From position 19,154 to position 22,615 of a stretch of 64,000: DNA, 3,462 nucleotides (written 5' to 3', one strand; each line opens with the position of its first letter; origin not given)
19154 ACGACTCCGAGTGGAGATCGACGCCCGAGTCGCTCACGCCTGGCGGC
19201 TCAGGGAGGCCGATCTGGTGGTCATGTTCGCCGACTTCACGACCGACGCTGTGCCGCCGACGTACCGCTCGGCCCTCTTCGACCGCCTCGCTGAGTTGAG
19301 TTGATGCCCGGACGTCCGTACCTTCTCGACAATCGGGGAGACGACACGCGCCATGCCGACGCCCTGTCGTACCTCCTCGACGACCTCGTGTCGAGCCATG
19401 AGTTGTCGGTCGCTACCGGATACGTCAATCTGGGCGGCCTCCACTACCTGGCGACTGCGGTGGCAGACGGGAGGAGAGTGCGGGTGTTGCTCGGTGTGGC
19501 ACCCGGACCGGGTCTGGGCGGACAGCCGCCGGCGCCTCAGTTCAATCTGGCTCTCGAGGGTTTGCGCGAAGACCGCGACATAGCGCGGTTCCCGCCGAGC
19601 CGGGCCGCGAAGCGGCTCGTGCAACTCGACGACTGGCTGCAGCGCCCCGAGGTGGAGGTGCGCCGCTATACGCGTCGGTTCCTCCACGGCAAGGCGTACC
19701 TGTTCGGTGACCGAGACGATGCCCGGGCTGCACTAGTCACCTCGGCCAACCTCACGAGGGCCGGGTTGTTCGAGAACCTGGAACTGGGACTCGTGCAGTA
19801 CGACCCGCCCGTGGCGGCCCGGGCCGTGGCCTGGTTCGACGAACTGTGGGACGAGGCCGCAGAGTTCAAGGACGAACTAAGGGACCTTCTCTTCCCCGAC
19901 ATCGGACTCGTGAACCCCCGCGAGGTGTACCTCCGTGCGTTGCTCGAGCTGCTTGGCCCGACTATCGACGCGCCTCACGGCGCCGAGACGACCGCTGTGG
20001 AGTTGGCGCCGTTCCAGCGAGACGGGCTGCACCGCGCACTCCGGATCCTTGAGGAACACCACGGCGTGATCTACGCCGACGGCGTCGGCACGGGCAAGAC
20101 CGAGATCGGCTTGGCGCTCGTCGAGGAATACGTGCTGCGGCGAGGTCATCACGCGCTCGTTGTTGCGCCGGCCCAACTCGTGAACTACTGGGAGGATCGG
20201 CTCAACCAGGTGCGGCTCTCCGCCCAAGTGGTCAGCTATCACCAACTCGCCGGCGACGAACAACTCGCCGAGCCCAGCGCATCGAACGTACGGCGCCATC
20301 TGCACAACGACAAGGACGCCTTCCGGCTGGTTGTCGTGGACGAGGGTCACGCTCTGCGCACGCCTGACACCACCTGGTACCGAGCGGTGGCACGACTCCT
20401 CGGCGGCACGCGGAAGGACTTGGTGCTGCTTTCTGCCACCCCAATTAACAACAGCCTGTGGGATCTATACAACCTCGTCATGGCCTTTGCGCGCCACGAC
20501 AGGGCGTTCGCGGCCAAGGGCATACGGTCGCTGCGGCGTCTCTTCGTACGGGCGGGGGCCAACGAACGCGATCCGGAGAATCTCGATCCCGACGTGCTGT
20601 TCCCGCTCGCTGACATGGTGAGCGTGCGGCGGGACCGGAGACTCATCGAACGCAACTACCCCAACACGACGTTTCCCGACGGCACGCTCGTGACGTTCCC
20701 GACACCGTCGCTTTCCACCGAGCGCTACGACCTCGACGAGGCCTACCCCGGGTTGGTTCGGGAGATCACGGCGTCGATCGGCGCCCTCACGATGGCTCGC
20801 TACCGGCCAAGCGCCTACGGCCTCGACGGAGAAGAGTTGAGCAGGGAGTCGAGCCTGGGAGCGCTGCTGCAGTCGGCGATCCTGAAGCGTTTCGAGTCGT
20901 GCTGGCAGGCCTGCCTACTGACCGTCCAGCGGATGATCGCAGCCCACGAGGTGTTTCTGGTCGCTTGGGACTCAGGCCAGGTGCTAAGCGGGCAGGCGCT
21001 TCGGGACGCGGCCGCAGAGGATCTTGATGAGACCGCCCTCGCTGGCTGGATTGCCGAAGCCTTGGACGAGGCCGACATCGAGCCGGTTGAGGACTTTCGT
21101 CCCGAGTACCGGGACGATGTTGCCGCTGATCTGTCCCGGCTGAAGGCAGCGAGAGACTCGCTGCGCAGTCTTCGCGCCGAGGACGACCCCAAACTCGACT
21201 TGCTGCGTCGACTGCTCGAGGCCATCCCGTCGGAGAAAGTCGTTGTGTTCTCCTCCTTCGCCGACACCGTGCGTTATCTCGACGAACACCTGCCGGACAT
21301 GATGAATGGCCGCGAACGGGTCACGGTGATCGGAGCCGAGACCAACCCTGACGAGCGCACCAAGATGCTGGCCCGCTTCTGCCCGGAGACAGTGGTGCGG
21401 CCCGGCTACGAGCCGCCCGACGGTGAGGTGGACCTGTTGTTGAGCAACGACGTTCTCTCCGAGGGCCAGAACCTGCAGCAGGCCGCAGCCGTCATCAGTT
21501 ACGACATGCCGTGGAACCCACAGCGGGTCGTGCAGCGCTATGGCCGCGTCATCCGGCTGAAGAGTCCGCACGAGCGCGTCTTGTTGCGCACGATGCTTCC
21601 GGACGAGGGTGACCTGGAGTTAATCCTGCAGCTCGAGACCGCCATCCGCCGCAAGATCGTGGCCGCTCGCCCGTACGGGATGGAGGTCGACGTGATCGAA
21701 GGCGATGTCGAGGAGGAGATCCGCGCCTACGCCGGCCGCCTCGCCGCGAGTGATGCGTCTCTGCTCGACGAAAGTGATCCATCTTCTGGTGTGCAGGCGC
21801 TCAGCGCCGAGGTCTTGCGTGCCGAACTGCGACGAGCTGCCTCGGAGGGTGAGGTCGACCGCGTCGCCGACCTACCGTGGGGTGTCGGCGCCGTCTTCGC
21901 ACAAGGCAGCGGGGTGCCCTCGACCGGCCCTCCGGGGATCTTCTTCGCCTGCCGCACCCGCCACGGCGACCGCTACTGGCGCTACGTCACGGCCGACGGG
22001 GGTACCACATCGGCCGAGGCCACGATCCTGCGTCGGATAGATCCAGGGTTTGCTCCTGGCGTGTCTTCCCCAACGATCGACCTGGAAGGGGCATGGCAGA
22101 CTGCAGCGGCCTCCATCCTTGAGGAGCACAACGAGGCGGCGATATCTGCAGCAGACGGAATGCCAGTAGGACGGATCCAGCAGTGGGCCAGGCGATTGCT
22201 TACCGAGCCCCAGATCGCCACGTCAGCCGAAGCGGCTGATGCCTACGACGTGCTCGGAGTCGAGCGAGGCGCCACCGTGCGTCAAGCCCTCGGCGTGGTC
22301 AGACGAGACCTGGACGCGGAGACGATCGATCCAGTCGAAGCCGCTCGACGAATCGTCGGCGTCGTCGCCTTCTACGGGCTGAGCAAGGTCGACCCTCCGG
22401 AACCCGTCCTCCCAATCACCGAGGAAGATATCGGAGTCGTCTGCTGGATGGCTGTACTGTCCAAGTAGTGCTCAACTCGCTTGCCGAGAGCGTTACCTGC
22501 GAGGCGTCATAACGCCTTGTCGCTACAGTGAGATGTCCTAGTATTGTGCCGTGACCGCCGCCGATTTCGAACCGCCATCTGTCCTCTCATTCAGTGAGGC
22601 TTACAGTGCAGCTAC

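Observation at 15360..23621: Methyltransferase + PLD-SNF2 helicase-nuclease + SIR2-like gene: a compact RM-like module that fits no named defence system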

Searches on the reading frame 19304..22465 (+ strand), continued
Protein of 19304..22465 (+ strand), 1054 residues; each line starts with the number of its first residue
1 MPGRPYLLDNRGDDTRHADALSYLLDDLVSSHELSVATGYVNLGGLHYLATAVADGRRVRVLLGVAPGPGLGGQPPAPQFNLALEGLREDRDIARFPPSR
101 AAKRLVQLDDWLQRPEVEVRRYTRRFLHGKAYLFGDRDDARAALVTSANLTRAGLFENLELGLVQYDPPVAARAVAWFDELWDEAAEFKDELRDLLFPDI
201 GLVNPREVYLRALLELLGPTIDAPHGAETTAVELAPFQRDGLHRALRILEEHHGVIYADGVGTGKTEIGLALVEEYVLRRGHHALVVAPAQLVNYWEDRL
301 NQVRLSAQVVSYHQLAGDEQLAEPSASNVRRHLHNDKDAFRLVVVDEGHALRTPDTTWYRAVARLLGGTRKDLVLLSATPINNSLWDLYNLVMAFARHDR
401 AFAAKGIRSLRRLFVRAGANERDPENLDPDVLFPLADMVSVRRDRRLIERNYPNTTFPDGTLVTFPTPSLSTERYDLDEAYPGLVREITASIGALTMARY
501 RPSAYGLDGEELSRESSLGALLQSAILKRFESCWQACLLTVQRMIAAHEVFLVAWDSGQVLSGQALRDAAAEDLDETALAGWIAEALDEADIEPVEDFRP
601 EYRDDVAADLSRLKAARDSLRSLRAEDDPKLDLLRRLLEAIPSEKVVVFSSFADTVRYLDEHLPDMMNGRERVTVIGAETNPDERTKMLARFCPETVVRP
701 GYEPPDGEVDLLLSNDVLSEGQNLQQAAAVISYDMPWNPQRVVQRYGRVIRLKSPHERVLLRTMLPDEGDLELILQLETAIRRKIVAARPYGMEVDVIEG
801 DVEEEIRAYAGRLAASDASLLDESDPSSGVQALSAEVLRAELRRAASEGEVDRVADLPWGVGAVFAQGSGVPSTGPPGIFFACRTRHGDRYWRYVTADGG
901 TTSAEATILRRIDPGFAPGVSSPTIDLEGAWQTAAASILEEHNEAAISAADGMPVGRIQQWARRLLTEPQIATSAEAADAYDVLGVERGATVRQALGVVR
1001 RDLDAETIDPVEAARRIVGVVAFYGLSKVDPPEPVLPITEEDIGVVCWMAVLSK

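Call 73: fold_search(model_id=the predicted structure, library=pdb)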
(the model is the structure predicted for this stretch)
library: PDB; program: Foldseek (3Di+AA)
matches with E <= 10: 1157; with E <= 0.001: 100
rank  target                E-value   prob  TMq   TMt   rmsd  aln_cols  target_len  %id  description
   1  9gd3_W                5.3e-10  1.00  0.25  0.30  35.7       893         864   14  Structure of a mononucleosome bound by one copy of Chd1 with the DBD on the exit-side DNA. (released 2024-09-18)
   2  5o9g_W                6.2e-10  1.00  0.25  0.29  34.5       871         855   13  Structure of nucleosome-Chd1 complex (released 2017-10-11)
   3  9gd1_W                1.1e-09  1.00  0.24  0.29  34.5       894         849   13  Structure of Chd1 bound to a hexasome-nucleosome complex with a dyad-to-dyad distance of 103 bp. (released 2024-09-18)
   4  1z63_A                1.4e-09  1.00  0.18  0.36  21.4       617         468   14  Sulfolobus solfataricus SWI2/SNF2 ATPase core in complex with dsDNA (released 2005-05-17)
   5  9jao_C                1.6e-09  1.00  0.27  0.41  14.1       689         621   14  The structure of SMARCAD1 bound to the hexasome in the presence of ADP-BeFx (released 2025-04-30)
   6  8spg                  2.3e-09  1.00  0.21  0.25  29.8      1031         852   13  Crystal structure of N-terminally truncated Escherichia coli RapA in complex with MgADP (released 2024-07-03)
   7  8atf_G                5.3e-09  1.00  0.23  0.47  11.7       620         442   14  Nucleosome-bound Ino80 ATPase (released 2022-12-14)
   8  9jnz_K                6.5e-09  1.00  0.26  0.47  13.8       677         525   13  Structure of isw1-nucleosome complex in Apo state (released 2025-04-09)
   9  8xvg_H                9.8e-09  1.00  0.21  0.21  60.3      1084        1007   12  Structure of human NuA4/TIP60 complex (released 2024-07-24)
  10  9rl4_I                1.0e-08  1.00  0.24  0.31  47.5       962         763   12  Structure of BAF in complex with OCT4-SOX2-bound nucleosome - SHL-6 (released 2026-02-11)
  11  5jxr_A                1.1e-08  1.00  0.16  0.25  24.0       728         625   13  Crystal structure of MtISWI (released 2016-12-07)
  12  6iro_L                1.6e-08  1.00  0.25  0.47  13.5       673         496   13  the crosslinked complex of ISWI-nucleosome in the ADP-bound state (released 2019-04-03)
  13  8oo9_G                1.7e-08  1.00  0.23  0.47  10.7       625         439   13  CryoEM Structure INO80core Hexasome complex ATPase-DNA refinement state1 (released 2023-07-26)
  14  9lj2_N                2.2e-08  1.00  0.26  0.49  12.6       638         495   14  Structure of isw1-nucleosome double-bound complex in ADP-ADP+ state (released 2025-04-09)
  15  5jb2_A                2.5e-08  1.00  0.23  0.32  15.7       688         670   13  Crystal structure of chicken LGP2 with 5'ppp 10-mer dsRNA and ADP-AlF4-Mg2+ at 2.2 A resolution. (released 2016-06-01)
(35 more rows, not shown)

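Call 87: search_protein_families(library=pfam, proteins=[L044:8299-9924:+, L038:1741-2994:+, L024:8678-9373:+, L031:7662-8903:-, L075:4883-8719:-, L045:6879-8819:+, L045:8823-9863:+, L022:7174-8496:+, L067:8541-9980:+, L042:1611-3416:-], max_evalue=0.0001)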
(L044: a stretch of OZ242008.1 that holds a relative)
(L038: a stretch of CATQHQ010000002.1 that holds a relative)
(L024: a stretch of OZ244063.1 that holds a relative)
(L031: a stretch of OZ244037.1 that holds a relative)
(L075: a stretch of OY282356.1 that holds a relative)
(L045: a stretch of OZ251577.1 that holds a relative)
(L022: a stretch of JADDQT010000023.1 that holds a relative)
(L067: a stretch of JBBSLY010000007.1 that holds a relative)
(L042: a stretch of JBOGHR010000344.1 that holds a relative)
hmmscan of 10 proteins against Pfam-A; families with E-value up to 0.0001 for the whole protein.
L044:8299-9924:+ (542 aa): 3 families
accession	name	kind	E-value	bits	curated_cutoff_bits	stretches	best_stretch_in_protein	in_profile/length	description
PF21247.3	Fic-like_C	-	7.4e-25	87.1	27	1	470-528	5-64/64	Filamentation induced by cAMP protein Fic-like, C-terminal domain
PF13749.12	HATPase_c_4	-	1.3e-23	83.2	26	1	322-406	1-89/89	Putative ATP-dependent DNA helicase recG C-terminal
PF04326.19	SLFN_AlbA_2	-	2.2e-18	67.3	25.3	1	51-154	1-117/118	Schlafen, AlbA_2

L038:1741-2994:+ (418 aa): 1 family
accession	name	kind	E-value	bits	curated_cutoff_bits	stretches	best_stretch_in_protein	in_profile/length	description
PF07505.17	DUF5131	-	1.1e-90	303.9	28.9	1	85-334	2-243/243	Protein of unknown function (DUF5131)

L024:8678-9373:+ (232 aa): 0 families

L031:7662-8903:- (414 aa): 1 family
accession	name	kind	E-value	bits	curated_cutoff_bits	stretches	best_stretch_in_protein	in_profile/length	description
PF04754.18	Transposase_31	-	1.6e-11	44.6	21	1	55-201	2-141/203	Putative transposase, YhgA-like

L075:4883-8719:- (1279 aa): 0 families

L045:6879-8819:+ (647 aa): 1 family
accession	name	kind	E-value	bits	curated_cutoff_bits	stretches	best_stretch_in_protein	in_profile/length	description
PF10088.15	DUF2326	-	2.6e-36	124.8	28.7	1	512-644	2-140/141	Uncharacterised protein conserved in bacteria (DUF2326)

L045:8823-9863:+ (347 aa): 4 families
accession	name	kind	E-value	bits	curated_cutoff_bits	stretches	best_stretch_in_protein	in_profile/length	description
PF13304.12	AAA_21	-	3.5e-26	93.4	27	1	29-314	1-297/304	AAA domain, putative AbiEii toxin, Type IV TA system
PF13175.12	AAA_15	-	4.3e-12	46.8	32.1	1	8-52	3-48/374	AAA ATPase domain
PF02463.25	SMC_N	-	8.1e-11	42.2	40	1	8-50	2-48/220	RecF/RecN/SMC N terminal domain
PF11398.14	DUF2813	-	8e-05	22.6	21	0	8-49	3-44/372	Protein of unknown function (DUF2813)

L022:7174-8496:+ (441 aa): 3 families
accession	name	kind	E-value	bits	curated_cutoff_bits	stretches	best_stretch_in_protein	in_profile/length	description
PF00563.25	EAL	-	5.4e-48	163.8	31.3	1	209-425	8-236/236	EAL domain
PF13185.12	GAF_2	-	4.6e-14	53.2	28.6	1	49-185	3-132/136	GAF domain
PF01590.32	GAF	-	7.6e-13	49.6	22.4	1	49-187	1-132/133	GAF domain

L067:8541-9980:+ (480 aa): 0 families

L042:1611-3416:- (602 aa): 0 families

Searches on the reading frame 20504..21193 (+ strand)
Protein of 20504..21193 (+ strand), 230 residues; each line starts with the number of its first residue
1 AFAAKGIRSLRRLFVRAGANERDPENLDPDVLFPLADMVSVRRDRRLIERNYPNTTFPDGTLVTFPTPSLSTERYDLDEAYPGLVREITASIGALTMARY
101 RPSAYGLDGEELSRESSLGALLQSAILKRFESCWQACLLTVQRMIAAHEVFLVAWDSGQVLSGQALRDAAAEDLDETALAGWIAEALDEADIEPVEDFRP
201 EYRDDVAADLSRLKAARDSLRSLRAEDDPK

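Call 43: search_protein_families(library=pfam, proteins=[window:20504-21193:+], max_evalue=5)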
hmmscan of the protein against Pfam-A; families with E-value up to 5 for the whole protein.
window:20504-21193:+ (230 aa): 1 family
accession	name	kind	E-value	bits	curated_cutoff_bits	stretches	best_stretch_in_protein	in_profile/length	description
PF04641.18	Rtf2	-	0.32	10.7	27.4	1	136-170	112-145/258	Rtf2 RING-finger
